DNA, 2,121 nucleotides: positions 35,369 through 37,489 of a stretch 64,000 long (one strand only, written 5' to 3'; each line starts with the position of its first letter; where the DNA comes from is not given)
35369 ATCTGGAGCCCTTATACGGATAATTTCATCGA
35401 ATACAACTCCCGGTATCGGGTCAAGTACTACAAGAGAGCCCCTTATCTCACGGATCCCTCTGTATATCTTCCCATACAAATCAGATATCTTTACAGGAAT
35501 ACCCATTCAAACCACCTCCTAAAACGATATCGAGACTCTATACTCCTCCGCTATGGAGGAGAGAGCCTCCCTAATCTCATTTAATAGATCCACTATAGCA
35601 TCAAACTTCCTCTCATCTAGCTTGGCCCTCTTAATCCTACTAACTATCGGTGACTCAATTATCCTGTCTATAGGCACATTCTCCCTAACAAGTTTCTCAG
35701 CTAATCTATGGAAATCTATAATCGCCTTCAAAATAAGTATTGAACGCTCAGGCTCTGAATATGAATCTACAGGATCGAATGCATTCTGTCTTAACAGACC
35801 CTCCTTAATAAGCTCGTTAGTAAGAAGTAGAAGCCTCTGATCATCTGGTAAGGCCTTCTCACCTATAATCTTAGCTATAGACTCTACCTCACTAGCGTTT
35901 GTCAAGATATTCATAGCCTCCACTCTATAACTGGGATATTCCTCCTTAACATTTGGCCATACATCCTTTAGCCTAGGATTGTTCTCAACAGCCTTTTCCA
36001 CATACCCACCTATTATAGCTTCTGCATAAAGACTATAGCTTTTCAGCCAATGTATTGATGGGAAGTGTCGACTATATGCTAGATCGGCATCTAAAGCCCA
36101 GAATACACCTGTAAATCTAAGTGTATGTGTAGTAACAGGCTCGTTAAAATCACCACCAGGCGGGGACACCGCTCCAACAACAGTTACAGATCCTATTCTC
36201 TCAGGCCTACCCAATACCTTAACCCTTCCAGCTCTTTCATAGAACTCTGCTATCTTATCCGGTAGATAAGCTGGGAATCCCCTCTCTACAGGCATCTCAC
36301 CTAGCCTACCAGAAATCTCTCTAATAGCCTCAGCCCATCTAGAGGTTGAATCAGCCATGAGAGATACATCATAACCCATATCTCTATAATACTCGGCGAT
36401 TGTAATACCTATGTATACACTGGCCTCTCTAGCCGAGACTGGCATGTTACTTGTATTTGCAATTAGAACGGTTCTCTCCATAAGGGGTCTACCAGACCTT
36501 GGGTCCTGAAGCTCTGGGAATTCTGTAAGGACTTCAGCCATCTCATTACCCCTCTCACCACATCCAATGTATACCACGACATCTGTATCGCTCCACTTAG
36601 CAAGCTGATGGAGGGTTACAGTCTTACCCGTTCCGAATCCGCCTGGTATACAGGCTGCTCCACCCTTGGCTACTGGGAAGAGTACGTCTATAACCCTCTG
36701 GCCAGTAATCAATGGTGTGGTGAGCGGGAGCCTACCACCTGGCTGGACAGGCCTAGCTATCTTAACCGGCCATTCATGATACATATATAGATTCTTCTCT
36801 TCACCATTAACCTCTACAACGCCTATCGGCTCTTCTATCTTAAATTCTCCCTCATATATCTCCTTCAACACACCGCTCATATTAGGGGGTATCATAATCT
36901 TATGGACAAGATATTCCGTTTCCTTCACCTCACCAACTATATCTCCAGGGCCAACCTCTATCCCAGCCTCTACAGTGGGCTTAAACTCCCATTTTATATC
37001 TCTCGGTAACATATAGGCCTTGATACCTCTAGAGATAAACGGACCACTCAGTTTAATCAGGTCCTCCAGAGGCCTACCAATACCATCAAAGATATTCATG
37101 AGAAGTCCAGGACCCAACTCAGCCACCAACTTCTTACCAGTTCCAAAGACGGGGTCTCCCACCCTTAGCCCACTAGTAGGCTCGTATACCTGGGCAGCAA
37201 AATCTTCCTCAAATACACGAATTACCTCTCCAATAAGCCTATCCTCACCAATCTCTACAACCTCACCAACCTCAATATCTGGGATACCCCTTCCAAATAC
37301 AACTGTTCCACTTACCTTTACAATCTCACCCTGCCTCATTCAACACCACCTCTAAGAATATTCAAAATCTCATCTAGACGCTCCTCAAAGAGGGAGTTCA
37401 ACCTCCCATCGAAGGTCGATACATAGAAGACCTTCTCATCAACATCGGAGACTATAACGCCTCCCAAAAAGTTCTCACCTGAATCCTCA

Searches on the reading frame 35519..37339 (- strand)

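Call 83: search_protein_families(library=pfam, proteins=[window:35519-37339:-], max_evalue=0.00001)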
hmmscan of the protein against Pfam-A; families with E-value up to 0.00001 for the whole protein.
window:35519-37339:- (606 aa): 4 families
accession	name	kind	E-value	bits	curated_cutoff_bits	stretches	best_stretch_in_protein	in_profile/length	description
PF00006.31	ATP-synt_ab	-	1.3e-74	250.8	29.5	1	213-436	1-213/213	ATP synthase alpha/beta family, nucleotide-binding domain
PF16886.11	ATP-synt_ab_Xtn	-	4.8e-27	94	25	1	110-193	3-88/88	ATPsynthase alpha/beta subunit barrel-sandwich domain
PF22919.1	ATP-synt_VA_C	-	1.3e-15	57.7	24.7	1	463-559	7-99/101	C-terminal domain of V and A type ATP synthase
PF02874.29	ATP-synt_ab_N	-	4.7e-07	30.7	20.9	1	6-68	1-69/69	ATP synthase alpha/beta family, beta-barrel domain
